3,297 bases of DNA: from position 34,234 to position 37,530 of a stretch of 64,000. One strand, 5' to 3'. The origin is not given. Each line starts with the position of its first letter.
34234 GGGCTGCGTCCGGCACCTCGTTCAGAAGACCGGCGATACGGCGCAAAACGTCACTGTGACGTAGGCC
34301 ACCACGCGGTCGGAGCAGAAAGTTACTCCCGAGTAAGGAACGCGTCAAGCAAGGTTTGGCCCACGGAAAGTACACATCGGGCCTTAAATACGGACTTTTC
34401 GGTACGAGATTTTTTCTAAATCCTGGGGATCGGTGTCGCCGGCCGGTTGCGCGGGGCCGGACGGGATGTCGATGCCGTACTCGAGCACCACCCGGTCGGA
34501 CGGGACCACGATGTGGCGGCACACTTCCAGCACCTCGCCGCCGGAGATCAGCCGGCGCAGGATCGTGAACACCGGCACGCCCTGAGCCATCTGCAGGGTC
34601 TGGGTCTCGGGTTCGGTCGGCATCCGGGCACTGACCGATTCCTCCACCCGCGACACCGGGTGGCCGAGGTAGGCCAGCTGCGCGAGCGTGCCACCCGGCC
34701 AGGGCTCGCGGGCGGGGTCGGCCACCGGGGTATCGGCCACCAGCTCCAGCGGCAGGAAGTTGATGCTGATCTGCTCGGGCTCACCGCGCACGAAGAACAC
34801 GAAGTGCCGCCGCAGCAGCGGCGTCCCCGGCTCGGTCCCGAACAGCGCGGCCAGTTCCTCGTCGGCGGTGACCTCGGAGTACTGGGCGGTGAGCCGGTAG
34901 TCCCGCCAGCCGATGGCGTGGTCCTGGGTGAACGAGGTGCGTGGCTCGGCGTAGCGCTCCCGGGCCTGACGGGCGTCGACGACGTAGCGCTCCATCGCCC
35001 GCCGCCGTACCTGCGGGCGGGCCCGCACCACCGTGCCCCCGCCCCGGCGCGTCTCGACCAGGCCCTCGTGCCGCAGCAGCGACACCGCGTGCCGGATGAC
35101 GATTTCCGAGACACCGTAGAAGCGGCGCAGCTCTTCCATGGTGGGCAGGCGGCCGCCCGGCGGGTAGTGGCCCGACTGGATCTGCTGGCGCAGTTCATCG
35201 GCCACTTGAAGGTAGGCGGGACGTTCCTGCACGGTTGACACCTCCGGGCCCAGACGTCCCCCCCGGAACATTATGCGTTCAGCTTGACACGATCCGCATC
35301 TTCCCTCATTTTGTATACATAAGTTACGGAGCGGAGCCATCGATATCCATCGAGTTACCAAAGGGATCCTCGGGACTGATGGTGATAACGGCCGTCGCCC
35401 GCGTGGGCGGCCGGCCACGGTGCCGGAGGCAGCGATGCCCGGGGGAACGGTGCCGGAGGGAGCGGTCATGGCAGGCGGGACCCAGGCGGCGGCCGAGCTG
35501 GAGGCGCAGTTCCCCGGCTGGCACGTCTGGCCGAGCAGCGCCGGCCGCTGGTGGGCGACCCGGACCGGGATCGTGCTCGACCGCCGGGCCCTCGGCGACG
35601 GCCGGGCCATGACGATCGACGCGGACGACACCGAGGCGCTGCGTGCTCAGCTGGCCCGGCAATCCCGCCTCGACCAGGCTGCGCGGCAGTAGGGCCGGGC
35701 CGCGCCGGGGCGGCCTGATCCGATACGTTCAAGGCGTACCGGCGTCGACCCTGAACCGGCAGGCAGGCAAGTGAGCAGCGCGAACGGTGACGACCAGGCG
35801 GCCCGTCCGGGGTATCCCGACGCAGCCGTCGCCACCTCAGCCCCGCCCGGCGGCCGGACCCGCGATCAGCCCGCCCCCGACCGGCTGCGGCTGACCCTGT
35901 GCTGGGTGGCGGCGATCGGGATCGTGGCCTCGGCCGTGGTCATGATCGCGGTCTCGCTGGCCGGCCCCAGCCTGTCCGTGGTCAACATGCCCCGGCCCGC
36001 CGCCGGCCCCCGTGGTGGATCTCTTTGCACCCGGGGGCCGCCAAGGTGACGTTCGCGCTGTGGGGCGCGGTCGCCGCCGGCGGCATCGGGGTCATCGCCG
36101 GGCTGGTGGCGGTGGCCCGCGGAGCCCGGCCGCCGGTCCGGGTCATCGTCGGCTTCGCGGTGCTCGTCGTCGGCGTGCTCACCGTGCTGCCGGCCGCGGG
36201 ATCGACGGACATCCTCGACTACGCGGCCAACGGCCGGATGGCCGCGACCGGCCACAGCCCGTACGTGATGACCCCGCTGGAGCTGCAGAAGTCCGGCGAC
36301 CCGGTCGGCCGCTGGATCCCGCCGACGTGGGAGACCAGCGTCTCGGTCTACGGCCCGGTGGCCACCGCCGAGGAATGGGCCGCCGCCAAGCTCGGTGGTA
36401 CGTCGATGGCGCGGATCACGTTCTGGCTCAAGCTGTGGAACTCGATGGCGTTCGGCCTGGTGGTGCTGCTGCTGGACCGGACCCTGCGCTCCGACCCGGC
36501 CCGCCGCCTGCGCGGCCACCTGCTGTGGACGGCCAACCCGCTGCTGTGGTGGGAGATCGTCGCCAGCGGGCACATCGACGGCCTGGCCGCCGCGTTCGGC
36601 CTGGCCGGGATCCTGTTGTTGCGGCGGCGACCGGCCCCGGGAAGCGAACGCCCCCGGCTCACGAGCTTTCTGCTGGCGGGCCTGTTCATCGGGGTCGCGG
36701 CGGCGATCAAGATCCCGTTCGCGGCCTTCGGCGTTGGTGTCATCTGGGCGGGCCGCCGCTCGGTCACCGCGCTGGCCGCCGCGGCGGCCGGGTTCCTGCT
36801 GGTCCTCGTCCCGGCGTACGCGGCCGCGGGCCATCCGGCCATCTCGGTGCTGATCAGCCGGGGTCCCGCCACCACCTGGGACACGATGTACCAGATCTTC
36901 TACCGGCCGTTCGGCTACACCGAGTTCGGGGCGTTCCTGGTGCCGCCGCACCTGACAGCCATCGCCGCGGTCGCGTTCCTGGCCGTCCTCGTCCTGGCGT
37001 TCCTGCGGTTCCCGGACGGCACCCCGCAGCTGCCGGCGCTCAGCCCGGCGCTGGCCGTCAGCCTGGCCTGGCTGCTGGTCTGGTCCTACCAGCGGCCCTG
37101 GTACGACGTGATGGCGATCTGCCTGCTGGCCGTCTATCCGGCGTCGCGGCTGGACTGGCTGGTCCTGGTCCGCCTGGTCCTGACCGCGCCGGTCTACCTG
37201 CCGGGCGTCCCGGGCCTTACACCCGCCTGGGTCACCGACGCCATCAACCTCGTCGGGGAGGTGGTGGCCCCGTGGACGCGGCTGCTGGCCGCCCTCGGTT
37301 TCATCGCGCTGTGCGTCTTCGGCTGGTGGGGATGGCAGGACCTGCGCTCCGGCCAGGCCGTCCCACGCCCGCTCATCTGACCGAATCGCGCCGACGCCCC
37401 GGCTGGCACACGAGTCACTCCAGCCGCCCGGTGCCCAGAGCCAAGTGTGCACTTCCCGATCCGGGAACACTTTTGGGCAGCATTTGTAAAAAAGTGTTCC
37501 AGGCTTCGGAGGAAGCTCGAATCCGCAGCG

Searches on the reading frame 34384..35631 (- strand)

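Call 8: search_protein_families(library=pfam, proteins=[window:34384-35631:-], max_evalue=0.01)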
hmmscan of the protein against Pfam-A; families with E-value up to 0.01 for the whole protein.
window:34384-35631:- (415 aa): 3 families
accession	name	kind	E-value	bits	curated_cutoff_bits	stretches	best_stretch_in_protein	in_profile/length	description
PF00392.27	GntR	-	7.1e-19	67.7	27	1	140-202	2-64/64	Bacterial regulatory proteins, gntR family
PF07702.18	UTRA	-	6.1e-17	62.2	23.8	1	251-375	13-135/141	UTRA domain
PF22664.1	TRI-like_N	-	0.0084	16.3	27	0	314-371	78-135/157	Trichothecene 3-O-acetyltransferase-like N-terminal domain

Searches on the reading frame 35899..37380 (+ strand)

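Call 8: search_protein_families(library=pfam, proteins=[window:35899-37380:+], max_evalue=0.01)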
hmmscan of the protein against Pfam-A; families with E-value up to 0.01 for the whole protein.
window:35899-37380:+ (493 aa): 1 family
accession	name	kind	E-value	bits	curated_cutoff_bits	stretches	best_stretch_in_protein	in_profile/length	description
PF09594.16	GT87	-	2.4e-05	24.6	25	1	180-393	29-234/237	Glycosyltransferase family 87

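Call 9: search_protein_families(library=ncbifam, proteins=[window:35899-37380:+], max_evalue=0.1)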
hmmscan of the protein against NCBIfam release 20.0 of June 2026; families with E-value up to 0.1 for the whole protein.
window:35899-37380:+ (493 aa): 1 family
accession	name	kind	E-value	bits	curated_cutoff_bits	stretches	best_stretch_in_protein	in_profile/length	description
NF038066.1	MptB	equivalog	8.3e-06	24.5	40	1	87-304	143-370/553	polyprenol phosphomannose-dependent alpha 1,6 mannosyltransferase MptB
